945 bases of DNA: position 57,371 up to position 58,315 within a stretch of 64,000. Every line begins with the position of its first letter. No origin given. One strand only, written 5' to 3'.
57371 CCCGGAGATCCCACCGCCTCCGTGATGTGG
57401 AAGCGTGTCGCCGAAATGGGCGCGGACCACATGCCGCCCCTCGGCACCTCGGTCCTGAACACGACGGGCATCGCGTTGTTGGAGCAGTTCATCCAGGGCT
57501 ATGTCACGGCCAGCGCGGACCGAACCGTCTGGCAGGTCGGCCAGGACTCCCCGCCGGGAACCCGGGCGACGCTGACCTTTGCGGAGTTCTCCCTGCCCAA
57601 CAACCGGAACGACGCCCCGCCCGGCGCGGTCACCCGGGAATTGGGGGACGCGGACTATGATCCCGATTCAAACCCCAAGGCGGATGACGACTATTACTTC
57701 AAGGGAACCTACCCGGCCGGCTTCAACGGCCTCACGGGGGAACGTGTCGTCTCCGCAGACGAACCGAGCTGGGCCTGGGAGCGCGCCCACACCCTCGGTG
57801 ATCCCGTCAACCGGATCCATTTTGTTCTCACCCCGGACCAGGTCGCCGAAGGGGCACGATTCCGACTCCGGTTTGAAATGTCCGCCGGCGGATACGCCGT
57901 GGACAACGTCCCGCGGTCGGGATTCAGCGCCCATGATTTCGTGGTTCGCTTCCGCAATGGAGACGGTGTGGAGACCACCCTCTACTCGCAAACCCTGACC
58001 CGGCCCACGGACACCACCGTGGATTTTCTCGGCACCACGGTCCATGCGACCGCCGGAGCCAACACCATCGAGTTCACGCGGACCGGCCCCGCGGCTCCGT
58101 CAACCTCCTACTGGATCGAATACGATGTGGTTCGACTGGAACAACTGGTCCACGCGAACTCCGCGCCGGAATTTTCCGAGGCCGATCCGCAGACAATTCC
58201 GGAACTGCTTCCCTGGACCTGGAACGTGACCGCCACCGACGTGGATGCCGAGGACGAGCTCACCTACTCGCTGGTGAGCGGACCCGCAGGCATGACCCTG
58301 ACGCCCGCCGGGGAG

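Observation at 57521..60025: Unassigned 215-aa module, triplicated with an exact 939-nt period and shared by three giant genes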

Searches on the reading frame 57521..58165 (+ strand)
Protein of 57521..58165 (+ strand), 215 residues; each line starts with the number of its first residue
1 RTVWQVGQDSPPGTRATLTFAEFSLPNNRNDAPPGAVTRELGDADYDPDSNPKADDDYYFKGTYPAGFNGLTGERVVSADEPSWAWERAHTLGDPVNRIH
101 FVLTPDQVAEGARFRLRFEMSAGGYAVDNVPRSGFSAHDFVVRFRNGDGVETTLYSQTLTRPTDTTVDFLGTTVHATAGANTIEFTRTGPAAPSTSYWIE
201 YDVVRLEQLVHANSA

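Call 10: search_protein_families(library=pfam, proteins=[window:57521-58165:+], max_evalue=1)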
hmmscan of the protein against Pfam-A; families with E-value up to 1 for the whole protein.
window:57521-58165:+ (215 aa): 0 families

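Call 12: search_protein_families(library=ncbifam, proteins=[window:57521-58165:+], max_evalue=1)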
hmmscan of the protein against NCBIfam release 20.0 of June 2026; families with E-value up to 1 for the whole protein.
window:57521-58165:+ (215 aa): 2 families
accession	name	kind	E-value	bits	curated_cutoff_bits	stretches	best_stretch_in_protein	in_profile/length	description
NF041539.1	choice_anch_R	domain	0.0011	18.9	30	1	117-203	23-103/155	choice-of-anchor R domain-containing protein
TIGR04253.1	mesacon_CoA_iso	equivalog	0.14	11.1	725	1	56-121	221-289/403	2-methylfumaryl-CoA isomerase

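Call 13: search_solved_structures(query=window:57521-58165:+, max_evalue=10)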
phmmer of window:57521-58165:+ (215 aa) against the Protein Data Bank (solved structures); distinct sequences matched with E-value up to 10: 5.
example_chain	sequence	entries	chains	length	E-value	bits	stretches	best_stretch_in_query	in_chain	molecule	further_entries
7zph_A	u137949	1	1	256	0.24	14.2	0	137-183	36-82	Pizza6-TNK-RSH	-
3pl1_A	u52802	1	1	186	0.42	13.4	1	26-123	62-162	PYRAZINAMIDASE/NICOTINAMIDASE PNCA (PZase)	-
6hif_Y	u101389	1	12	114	1.1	12.1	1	80-141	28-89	hdh assembly factor Kustc1130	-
7zq2_A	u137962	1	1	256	1.4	11.7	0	124-183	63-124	Pizza6-RSH-TSH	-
7zqg_A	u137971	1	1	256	7.6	9.3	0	124-183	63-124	Pizza6-KSH-TSH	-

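Call 15: find_homologous_proteins(query=window:57521-58165:+)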
Query window:57521-58165:+ (215 aa): 4 proteins with E <= 0.001 among 508 candidates.
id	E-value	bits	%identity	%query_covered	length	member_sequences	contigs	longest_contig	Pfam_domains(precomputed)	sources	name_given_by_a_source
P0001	1.2e-60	223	54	96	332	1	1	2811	-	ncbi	ncbi:MAG: hypothetical protein RIS76_3997, partial [Verrucomicrobiota bacterium]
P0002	2.8e-59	218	49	100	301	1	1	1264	-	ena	-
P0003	3.4e-57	212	47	96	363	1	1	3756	PF17963.8,PF05345.19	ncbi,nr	ncbi:MAG: putative Ig domain-containing protein, partial [Verrucomicrobiae bacterium]|nr:putative Ig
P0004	2.6e-25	107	50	53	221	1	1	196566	-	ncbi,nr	ncbi:MAG: hypothetical protein KF791_07755 [Verrucomicrobiae bacterium]|nr:hypothetical protein [Ver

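Call 30: search_solved_structures(query=A2, max_evalue=10, show_alignments=3)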
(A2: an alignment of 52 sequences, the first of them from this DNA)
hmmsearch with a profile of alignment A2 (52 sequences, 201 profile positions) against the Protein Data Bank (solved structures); distinct sequences matched with E-value up to 10: 0.
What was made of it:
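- The profile of 52 modules finds nothing among PDB sequences even at E <= 10 (call 30).
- Tried and rejected: Profile of 52 modules against PDB sequences gave zero hits at E <= 10 (call 30).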

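Call 31: find_homologous_proteins(query=A2, max_evalue=0.001)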
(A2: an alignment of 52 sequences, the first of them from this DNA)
Query A2 (52 sequences) (215 aa, profile of the alignment): 46 proteins with E <= 0.001 among 8000 candidates.
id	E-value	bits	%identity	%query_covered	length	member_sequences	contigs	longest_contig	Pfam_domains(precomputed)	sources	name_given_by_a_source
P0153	3.2e-96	339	30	95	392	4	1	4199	-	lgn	-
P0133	5.9e-71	256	29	77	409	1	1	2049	-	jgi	jgi:hypothetical protein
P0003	3.2e-63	231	47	96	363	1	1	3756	PF17963.8,PF05345.19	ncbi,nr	ncbi:MAG: putative Ig domain-containing protein, partial [Verrucomicrobiae bacterium]|nr:putative Ig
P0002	1.2e-53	200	49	100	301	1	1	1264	-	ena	-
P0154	2.0e-48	183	26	96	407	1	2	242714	PF07589.17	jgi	jgi:hypothetical protein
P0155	5.6e-32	129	31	86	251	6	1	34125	-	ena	-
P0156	1.6e-30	124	28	71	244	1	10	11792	PF07589.17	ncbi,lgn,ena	-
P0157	7.2e-29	119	46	28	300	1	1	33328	-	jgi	-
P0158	1.3e-28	118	39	25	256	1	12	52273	-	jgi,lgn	jgi:hypothetical protein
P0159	1.9e-28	117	29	46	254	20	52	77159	-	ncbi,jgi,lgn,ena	ncbi:MAG: PEP-CTERM sorting domain-containing protein [Akkermansiaceae bacterium]|jgi:hypothetical p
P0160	2.0e-28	117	28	77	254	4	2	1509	-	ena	-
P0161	2.9e-28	117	39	34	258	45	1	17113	-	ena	-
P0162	4.4e-28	116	40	22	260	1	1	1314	PF07589.17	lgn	-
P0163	4.7e-28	116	29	71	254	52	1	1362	-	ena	-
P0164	8.7e-28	115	40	26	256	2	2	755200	PF07589.17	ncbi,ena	ncbi:MAG: PEP-CTERM sorting domain-containing protein [Akkermansiaceae bacterium]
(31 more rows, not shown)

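Call 35: search_protein_families(library=pfam, alignment_id=A2, max_evalue=1)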
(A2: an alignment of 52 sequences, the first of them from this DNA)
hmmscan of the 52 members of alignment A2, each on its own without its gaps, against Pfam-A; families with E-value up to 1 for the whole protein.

A. member 1, seq(215 aa): 0 families

B. families by the number of members that match (of 52 scanned): 25 families
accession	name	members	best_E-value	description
PF14683.12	CBM-like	15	2.6e-07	Polysaccharide lyase family 4, domain III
PF16990.11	CBM_35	4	0.0019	Carbohydrate binding module (family 35)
PF24108.1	DUF7383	2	0.082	Family of unknown function (DUF7383)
PF03422.21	CBM_6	1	2.3e-05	Carbohydrate binding module (family 6)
PF12951.13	PATR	1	3e-05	Passenger-associated-transport-repeat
PF02073.20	Peptidase_M29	1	0.0055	Thermophilic metalloprotease (M29)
PF03170.19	BcsB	1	0.0055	Bacterial cellulose synthase subunit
PF02754.22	CCG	1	0.0077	Cysteine-rich domain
PF16640.11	Big_3_5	1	0.016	Bacterial Ig-like domain (group 3)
PF18884.5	TSP3_bac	1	0.035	Bacterial TSP3 repeat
PF08770.17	SoxZ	1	0.047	Sulphur oxidation protein SoxZ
PF00073.26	Rhv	1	0.076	picornavirus capsid protein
PF20057.4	DUF6456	1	0.093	Domain of unknown function (DUF6456)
PF08286.16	Spc24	1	0.098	Spc24 subunit of Ndc80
PF14562.12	Endonuc_BglI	1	0.1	Restriction endonuclease BglI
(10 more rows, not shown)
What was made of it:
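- Closest known: CBM6 / CBM35 / CBM36 carbohydrate-binding modules. Same: Weak profile hits: CBM_35 in 4 members and CBM_6 in 1, E = 2.3e-5 (call 35).
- Four hit CBM_35 and one hits CBM_6 (call 35). The profile hits go to PF14683, CBM_35 and CBM_6 (call 35). The profile homology points specifically to carbohydrate-related sandwich domains (call 35).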

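Call 37: predict_structure(alignment_id=A3)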
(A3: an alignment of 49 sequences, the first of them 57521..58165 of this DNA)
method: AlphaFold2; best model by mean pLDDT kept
length: 215 residues; sequences in the alignment: 49
mean_pLDDT: 86.4   pTM: 0.85
mean pLDDT of the five models: 86.4, 84.1, 83.3, 80.4, 79.1
residues with pLDDT >= 90: 114; 70-90: 76; 50-70: 22; < 50: 3
segments of 3 or more residues with pLDDT < 50: none
pLDDT, mean of each block of 10 residues (from residue 1): 86 52 75 86 86 90 95 94 90 91 96 95 77 80 97 95 95 97 90 69 93 54
secondary structure, 60 per line:
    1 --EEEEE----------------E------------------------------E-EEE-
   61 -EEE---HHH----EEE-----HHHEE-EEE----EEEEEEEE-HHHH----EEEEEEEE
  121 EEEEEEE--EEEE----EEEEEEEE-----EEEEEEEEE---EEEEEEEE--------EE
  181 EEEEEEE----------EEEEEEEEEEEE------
elements in order: E3-7 E57-59 E62-64 E75-77 E89-91 E96-103 H105-108 E113-127 E130-133 E138-145 E151-159 E163-170 E179-187 E198-209
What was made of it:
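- On Pfam PF14683 (CBM-like, PL4 domain III): The AlphaFold2 model is an almost all-beta sandwich with pLDDT 86.4 (call 37).
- The AlphaFold2 model has pLDDT 86.4 and pTM 0.85 and is almost entirely beta (13 strands, one short helix) (call 37).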

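Call 39: fold_search(model_id=the predicted structure, library=pdb)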
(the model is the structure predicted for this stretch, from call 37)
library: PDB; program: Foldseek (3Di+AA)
matches with E <= 10: 1294; with E <= 0.001: 6
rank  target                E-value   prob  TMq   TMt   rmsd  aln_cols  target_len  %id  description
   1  3njx                  5.2e-04  1.00  0.38  0.17   6.4       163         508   15  Rhamnogalacturonan Lyase from Aspergillus aculeatus mutant H210A (released 2010-10-06)
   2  8xcj_F                8.4e-04  0.91  0.25  0.15  20.3       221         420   11  Open State of central tail fiber of bacteriophage lambda upon binding to LamB (gpJ713-LamB complex) (released 2024-05-01)
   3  2xhn_A                9.4e-04  1.00  0.38  0.17   6.4       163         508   16  Rhamnogalacturonan lyase from Aspergillus aculeatus K150A active site mutant (released 2010-09-29)
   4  7qx4                  9.4e-04  1.00  0.33  0.13   5.8       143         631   12  mosquitocidal Cry11Aa determined at pH 7 from naturally-occurring nanocrystals by Serial femtosecond crystallography (released 2022-07-27)
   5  7qx5                  9.4e-04  1.00  0.33  0.14   8.4       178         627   14  mosquitocidal Cry11Aa-Y449F determined at pH 7 from naturally-occurring nanocrystals by Serial femtosecond crystallograp (released 2022-07-27)
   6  9e7m_Ja               9.9e-04  1.00  0.34  0.11   5.3       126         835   16  In situ cryoEM structure of bacteriophage Ur-lambda tail tip complex (released 2025-11-05)
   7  7vrp_A                1.0e-03  0.98  0.27  0.17  10.8       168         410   11  Structure of infectious bursal disease virus Gx strain (released 2022-03-30)
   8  8xck_F                1.0e-03  0.94  0.29  0.22  21.3       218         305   13  Closed state of central tail fiber of bacteriophage lambda (released 2024-05-01)
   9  8xcg_J                1.2e-03  0.99  0.27  0.12  16.6       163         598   15  Tail tip complex of bacteriophage lambda in the open state (released 2024-05-01)
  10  3p6b_A                1.3e-03  1.00  0.35  0.40  13.5       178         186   13  The crystal structure of CelK CBM4 from Clostridium thermocellum (released 2011-08-24)
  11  5ej1_B                1.4e-03  0.99  0.32  0.12  16.9       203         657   14  Pre-translocation state of bacterial cellulose synthase (released 2016-03-30)
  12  3x29_B                1.6e-03  1.00  0.26  0.43   5.6       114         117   13  CRYSTAL STRUCTURE of MOUSE CLAUDIN-19 IN COMPLEX with C-TERMINAL FRAGMENT OF CLOSTRIDIUM PERFRINGENS ENTEROTOXIN (released 2015-01-21)
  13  1nkg                  1.7e-03  1.00  0.37  0.17   6.5       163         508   16  Rhamnogalacturonan lyase from Aspergillus aculeatus (released 2004-05-25)
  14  8u5b_B                1.8e-03  0.99  0.25  0.38   6.2       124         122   12  Cryo-EM structure of human claudin-4 complex with Clostridium perfringens enterotoxin C-terminal domain and sFab COP-1 (released 2023-09-27)
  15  7qx7                  1.9e-03  0.99  0.33  0.14   8.6       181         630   14  mosquitocidal Cry11Aa-F17Y determined at pH 7 from naturally-occurring nanocrystals by Serial femtosecond crystallograph (released 2022-07-27)
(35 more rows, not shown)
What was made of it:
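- Closest known: Pfam PF14683 'CBM-like': domain III of polysaccharide lyase family 4. Same: It is the best Foldseek match of the AlphaFold model (call 39).
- Closest known: CBM6 / CBM35 / CBM36 carbohydrate-binding modules. Same: CBM36 appears among the Foldseek hits (call 39).
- CBM4, CBM36, CBM22, the BT0996-C CBM and a porphyran-binding CBM follow (call 39). The structural match is weak in absolute terms: TM-score 0.38 normalised to the query, rmsd 6.4 A over 163 columns (call 39). Most hits with an obvious role are binding or accessory domains: CBMs, the enterotoxin C-terminal receptor-binding domain, lambda gpJ, the Kex2 P-domain and BcsB (call 39). Foldseek also hits receptor-binding domains that recognise proteins: lambda gpJ and Clostridium perfringens enterotoxin (call 39). 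Two independent methods converge on the same family: sequence profiles on PF14683 and structure search on PL4 lyase chains (calls 35, 39).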

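Call 70: find_encoding_contigs(protein=P0164, flank=8000, max_places=2)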
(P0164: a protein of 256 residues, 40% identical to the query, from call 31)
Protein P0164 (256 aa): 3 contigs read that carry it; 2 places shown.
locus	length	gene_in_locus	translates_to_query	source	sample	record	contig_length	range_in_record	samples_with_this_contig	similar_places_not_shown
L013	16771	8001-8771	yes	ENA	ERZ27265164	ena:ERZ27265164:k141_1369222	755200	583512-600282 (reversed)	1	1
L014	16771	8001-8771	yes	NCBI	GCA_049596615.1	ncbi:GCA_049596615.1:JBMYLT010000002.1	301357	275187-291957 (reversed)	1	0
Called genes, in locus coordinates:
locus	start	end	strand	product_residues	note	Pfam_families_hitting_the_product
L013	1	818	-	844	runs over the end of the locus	PF07631:PSD4 (weak), PF07627:PSCyt3, PF07624:PSD2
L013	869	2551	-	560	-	PF00884:Sulfatase, PF01663:Phosphodiest (faint), PF16347:SGSH_C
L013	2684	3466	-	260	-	-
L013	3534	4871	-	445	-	PF01408:GFO_IDH_MocA, PF19051:GFO_IDH_MocA_C2 (weak), PF22725:GFO_IDH_MocA_C3 (faint)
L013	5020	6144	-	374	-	PF07593:UnbV_ASPIC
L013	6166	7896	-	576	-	PF01839:FG-GAP (faint), PF13517:FG-GAP_3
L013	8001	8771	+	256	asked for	PF07589:PEP_exosort_dom (weak)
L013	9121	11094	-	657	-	-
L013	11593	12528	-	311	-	-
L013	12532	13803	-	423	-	PF00890:FAD_binding_2 (faint), PF01266:DAO (faint), PF03486:HI0933_like (faint), PF12831:FAD_oxidored, PF13450:NAD_binding_8 (weak), PF12831:FAD_oxidored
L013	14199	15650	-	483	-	PF00884:Sulfatase, PF16347:SGSH_C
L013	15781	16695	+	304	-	PF01261:AP_endonuc_2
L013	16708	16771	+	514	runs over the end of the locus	PF00884:Sulfatase, PF16347:SGSH_C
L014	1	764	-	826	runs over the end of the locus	PF07631:PSD4 (weak), PF07627:PSCyt3, PF07624:PSD2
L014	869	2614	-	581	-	PF00884:Sulfatase, PF01663:Phosphodiest (faint), PF16347:SGSH_C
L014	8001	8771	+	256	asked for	PF07589:PEP_exosort_dom (weak)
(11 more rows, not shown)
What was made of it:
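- Genomic context of the small relatives: sulfatase genes nearby in 2 of the 5 places shown (call 70).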

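Call 71: find_encoding_contigs(protein=P0159, flank=8000, max_places=3)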
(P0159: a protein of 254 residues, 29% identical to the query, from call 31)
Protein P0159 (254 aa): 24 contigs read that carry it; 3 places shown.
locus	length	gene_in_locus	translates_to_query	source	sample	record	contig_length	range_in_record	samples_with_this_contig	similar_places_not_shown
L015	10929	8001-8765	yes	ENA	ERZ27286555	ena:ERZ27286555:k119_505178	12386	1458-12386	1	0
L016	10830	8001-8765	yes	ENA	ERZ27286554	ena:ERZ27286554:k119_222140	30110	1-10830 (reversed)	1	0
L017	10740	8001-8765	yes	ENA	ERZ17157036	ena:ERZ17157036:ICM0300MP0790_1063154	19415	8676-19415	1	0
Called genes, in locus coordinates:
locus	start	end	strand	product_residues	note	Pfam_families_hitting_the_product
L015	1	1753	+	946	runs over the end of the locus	PF07635:PSCyt1, PF07583:PSCyt2, PF07587:PSD1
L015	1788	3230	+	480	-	PF07394:DUF1501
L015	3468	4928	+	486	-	-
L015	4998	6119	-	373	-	PF13517:FG-GAP_3 (weak), PF07593:UnbV_ASPIC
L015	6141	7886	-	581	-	PF13517:FG-GAP_3, PF01839:FG-GAP (weak)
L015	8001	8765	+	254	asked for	-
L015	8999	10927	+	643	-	?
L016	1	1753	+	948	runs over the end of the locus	PF07635:PSCyt1, PF07583:PSCyt2, PF07587:PSD1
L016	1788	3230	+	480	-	PF07394:DUF1501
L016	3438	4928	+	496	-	-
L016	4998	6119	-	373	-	PF13517:FG-GAP_3 (weak), PF07593:UnbV_ASPIC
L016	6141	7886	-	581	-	PF13517:FG-GAP_3, PF01839:FG-GAP (weak)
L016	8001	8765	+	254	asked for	-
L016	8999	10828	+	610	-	?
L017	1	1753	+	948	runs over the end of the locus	PF07635:PSCyt1, PF07583:PSCyt2, PF07587:PSD1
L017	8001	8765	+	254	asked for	-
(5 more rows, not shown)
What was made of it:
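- The small relatives sit next to FG-GAP/UnbV_ASPIC genes in all five places shown (calls 70, 71).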
